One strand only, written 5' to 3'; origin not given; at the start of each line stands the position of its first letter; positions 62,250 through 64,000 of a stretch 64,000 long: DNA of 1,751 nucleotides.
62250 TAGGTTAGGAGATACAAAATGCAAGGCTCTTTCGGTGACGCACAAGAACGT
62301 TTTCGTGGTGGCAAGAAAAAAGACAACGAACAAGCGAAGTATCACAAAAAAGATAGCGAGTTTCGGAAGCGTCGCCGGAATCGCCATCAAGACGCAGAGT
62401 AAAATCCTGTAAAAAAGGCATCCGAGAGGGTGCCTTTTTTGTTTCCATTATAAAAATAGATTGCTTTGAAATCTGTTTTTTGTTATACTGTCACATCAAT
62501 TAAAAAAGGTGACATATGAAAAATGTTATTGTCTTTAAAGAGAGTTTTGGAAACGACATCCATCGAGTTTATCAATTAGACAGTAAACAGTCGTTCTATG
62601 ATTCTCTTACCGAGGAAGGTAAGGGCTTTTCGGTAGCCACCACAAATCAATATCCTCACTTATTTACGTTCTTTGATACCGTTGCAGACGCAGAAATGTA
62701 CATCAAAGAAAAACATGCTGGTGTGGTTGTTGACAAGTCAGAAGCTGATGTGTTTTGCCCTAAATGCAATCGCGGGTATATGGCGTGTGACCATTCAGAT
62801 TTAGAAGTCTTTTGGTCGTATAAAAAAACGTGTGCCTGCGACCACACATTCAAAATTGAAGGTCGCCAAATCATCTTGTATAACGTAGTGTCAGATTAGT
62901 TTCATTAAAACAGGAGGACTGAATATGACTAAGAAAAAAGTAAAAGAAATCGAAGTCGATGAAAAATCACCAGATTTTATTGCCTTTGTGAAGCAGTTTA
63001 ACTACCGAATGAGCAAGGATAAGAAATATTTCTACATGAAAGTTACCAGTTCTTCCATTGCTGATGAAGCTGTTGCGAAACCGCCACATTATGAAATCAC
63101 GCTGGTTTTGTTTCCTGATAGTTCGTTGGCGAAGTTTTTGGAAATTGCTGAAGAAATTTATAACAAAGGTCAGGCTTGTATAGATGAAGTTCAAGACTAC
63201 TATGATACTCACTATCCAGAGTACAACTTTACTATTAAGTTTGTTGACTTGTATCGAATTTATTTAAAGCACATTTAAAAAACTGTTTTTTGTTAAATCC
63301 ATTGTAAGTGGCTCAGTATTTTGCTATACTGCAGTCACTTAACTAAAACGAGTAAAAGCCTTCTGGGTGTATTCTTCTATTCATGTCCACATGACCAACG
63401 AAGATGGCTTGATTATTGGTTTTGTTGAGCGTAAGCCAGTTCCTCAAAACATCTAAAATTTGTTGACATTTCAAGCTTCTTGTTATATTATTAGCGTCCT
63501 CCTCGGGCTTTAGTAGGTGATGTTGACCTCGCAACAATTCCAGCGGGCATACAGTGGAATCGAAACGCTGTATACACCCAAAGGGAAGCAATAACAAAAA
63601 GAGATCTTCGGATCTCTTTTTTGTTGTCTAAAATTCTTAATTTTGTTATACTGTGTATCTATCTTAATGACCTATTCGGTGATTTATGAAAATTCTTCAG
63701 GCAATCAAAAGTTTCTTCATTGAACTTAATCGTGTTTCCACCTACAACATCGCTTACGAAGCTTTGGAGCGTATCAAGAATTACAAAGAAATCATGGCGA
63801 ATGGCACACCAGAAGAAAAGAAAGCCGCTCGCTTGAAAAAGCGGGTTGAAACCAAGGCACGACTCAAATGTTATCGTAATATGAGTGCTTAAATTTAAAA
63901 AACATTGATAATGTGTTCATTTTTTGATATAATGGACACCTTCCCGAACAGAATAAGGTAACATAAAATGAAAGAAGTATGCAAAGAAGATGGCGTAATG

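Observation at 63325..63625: Promoter-to-terminator unit with no ORF and 5'/3' end pairing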

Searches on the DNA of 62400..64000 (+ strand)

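Call 6: search_dna_similar(query=window:62400-64000:+, collection=phages, mode=near)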
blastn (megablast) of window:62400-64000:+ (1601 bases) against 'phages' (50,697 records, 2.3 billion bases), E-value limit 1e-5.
No match.

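Call 7: search_rna_families(source=window, start=63200, end=63750, threshold=evalue, max_evalue=10, show_alignments=3)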
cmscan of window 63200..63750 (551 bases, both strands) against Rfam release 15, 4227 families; matches with E-value up to 10: 9.
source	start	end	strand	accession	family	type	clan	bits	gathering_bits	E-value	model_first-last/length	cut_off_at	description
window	63570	63659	-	RF01602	plasmodium_snoR27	Gene; snRNA; snoRNA; HACA-box;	-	19.3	50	2.7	1-143/143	no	small nucleolar RNA snoR27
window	63266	63312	-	RF02732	JA04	Gene; sRNA;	-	19.3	81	3.7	1-81/81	no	Aggregatibacter sRNA JA04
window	63691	63726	-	RF00187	SNORD102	Gene; snRNA; snoRNA; CD-box;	-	17.6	47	6.7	1-72/72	no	Small nucleolar RNA SNORD102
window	63399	63489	+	RF01772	rnk_pseudo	Cis-reg; leader;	-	15.6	55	5.7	1-108/108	no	Pseudomonas rnk leader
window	63332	63381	-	RF02416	TCV_H4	Cis-reg;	-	15.6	50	7.4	1-51/51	no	Turnip crinkle virus 3'UTR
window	63544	63625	-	RF02825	LPR17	Gene; sRNA;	-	14.2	98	0.49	1-257/257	no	Legionella RNA 17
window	63474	63653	+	RF01241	SNORA81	Gene; snRNA; snoRNA; HACA-box;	-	13.9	45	5.3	1-179/179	no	Small nucleolar RNA SNORA81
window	63594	63625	+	RF02616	SSRC8_2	Gene; sRNA;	-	13.8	72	0.17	1-281/281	no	Streptococcus sRNA 8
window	63208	63301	-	RF02902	AaHKsRNA22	Gene; sRNA;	-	12.8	39.8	9.7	1-101/101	no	Aggregatibacter sRNA 22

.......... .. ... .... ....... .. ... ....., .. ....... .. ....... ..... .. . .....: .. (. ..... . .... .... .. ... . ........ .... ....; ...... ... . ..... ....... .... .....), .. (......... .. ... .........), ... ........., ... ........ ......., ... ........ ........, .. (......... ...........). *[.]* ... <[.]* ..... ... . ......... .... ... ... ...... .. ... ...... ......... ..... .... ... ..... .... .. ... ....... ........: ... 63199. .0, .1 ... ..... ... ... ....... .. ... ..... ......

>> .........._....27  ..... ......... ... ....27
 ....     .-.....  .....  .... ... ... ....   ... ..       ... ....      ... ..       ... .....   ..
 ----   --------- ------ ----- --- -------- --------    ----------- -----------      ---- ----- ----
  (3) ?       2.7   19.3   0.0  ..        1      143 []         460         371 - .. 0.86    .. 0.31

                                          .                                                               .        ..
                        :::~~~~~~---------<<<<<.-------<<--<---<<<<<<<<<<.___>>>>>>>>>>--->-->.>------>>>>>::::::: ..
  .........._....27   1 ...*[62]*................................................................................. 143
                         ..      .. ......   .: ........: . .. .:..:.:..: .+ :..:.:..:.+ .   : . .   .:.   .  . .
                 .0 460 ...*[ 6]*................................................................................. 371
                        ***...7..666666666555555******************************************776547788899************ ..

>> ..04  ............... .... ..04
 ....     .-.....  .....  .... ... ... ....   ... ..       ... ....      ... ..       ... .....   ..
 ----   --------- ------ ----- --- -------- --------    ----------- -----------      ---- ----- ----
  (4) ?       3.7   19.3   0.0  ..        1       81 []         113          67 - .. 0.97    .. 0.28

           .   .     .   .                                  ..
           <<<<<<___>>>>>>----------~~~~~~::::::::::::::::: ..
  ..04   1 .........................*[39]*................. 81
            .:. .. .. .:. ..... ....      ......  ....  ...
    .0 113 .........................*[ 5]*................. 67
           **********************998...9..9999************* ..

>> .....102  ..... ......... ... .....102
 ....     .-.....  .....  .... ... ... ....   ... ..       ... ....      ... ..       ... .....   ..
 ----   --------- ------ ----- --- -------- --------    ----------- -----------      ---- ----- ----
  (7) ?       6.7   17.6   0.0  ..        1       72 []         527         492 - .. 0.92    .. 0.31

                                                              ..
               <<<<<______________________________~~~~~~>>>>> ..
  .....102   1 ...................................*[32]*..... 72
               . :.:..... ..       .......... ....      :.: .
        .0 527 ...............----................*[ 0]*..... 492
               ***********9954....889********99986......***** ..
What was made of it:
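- On Any Rfam 15 family: Call 7: at E up to 10, the best hits in 63200-63750 are partial matches to the terminator (E = 0.17-7, 13-19 bits against thresholds of 40-98).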

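Call 8: search_dna_similar(query=window:62400-64000:+, collection=phages, mode=distant)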
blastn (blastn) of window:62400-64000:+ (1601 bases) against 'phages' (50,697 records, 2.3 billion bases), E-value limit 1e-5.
No match.

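Call 63: build_rna_model(alignment_id=A4, structure=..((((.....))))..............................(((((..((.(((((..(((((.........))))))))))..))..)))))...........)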
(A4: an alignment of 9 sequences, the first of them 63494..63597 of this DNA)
Model R1 built from alignment A4 (9 sequences, 108 columns); structure: as given.
model positions 104; base pairs 21; branch points 1; effective number of sequences 1.37; information 0.59 bits per position. Calibrated on 0.2 Mb of random sequence (short: E-values are rough).
structure used (alignment columns):
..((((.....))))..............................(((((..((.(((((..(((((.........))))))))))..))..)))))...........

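Call 64: search_with_rna_model(model_id=R1, sources=[window, L001, L007, L009, L010, L012, L140, L141, L142, L143, L145, L173, L175, L177, L179, L181, L186, L187, L188], max_evalue=1, make_alignment=true)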
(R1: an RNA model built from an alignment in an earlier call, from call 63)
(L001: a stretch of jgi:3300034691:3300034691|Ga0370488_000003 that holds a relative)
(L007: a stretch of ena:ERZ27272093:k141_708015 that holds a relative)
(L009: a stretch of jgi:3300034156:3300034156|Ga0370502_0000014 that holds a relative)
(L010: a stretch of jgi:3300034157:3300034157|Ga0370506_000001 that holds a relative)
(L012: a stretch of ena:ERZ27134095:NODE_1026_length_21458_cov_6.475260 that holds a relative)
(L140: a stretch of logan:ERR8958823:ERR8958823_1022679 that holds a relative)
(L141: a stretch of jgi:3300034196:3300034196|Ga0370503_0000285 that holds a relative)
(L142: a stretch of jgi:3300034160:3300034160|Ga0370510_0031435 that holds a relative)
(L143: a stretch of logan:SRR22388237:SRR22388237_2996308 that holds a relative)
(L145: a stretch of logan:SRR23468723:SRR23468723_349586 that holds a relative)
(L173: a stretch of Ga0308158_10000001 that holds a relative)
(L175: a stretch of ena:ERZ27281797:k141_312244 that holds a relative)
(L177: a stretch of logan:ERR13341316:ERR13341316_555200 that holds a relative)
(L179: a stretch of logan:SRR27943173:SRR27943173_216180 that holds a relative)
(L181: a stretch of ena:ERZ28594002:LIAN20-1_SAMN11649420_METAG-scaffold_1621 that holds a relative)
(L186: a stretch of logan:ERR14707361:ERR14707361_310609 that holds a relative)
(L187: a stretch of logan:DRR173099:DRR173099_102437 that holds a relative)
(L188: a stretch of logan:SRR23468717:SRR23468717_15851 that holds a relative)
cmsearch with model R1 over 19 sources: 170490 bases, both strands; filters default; matches with E-value up to 1: 13.
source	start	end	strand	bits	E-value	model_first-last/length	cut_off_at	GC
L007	5297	5401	+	118.6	1.5e-23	1-104/104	no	0.43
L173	2907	3011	-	114.6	1.1e-22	1-104/104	no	0.45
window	63494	63596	+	114.5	1.2e-22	1-104/104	no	0.5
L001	6732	6834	+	114.5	1.2e-22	1-104/104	no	0.5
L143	2194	2298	+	112.5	3.1e-22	1-104/104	no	0.43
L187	1246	1348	+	106.2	8e-21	1-104/104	no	0.41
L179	1355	1460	+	104.6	1.8e-20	1-104/104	no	0.42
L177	1343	1448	+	103.7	2.9e-20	1-104/104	no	0.42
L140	1061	1163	+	103.6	2.9e-20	1-104/104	no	0.4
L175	3733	3838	+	102.9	4.1e-20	1-104/104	no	0.41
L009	4159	4228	-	17.4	0.33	1-104/104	no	0.37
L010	4167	4236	-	17.4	0.33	1-104/104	no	0.37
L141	4167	4236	-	17.4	0.33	1-104/104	no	0.37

Alignment A5: 13 matches aligned to the model, 116 columns, each read 5' to 3' on its own strand. Consensus structure (alignment columns), stored with it:
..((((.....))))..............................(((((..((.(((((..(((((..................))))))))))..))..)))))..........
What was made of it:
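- Tried and rejected: The three hits at E = 0.33 are noise (call 64).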

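Call 65: search_with_rna_model(model_id=R1, sources=[window, L007, L140, L143, L173, L175, L177, L179, L187], max_evalue=0.00001, make_alignment=true, show_alignments=0)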
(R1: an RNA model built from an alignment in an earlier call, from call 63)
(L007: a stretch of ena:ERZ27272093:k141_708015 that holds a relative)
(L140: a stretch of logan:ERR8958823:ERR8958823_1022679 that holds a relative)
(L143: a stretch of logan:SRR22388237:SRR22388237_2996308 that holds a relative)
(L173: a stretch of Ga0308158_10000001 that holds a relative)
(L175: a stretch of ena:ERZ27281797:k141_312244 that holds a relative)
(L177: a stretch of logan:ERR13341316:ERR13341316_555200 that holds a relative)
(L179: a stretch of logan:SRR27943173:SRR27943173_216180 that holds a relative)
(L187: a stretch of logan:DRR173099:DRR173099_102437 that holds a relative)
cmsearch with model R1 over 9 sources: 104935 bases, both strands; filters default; matches with E-value up to 0.00001: 9.
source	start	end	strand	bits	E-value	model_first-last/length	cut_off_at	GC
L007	5297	5401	+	118.6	9e-24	1-104/104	no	0.43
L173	2907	3011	-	114.6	6.8e-23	1-104/104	no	0.45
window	63494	63596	+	114.5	7.1e-23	1-104/104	no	0.5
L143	2194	2298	+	112.5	1.9e-22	1-104/104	no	0.43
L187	1246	1348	+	106.2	4.9e-21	1-104/104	no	0.41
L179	1355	1460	+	104.6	1.1e-20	1-104/104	no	0.42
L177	1343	1448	+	103.7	1.8e-20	1-104/104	no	0.42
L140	1061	1163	+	103.6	1.8e-20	1-104/104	no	0.4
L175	3733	3838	+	102.9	2.5e-20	1-104/104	no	0.41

Alignment A6: 9 matches aligned to the model, 107 columns, each read 5' to 3' on its own strand. Consensus structure (alignment columns), stored with it:
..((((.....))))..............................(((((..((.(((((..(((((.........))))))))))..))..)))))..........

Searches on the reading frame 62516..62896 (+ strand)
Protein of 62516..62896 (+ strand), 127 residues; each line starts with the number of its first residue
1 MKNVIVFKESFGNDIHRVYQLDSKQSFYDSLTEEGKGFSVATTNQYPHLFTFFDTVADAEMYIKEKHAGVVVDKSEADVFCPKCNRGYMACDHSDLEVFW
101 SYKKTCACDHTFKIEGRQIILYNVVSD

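Call 82: search_protein_families(library=pfam, proteins=[window:62516-62896:+], max_evalue=0.1)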
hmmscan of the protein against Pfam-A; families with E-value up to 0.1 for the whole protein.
window:62516-62896:+ (127 aa): 0 families

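Call 83: search_protein_families(library=phrogs, proteins=[window:62516-62896:+], max_evalue=0.1)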
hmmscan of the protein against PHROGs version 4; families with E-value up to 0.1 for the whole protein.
window:62516-62896:+ (127 aa): 1 family
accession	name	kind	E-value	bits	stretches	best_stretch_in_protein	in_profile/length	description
phrog_29406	-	unknown function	0.023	15.7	0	10-41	4-33/63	-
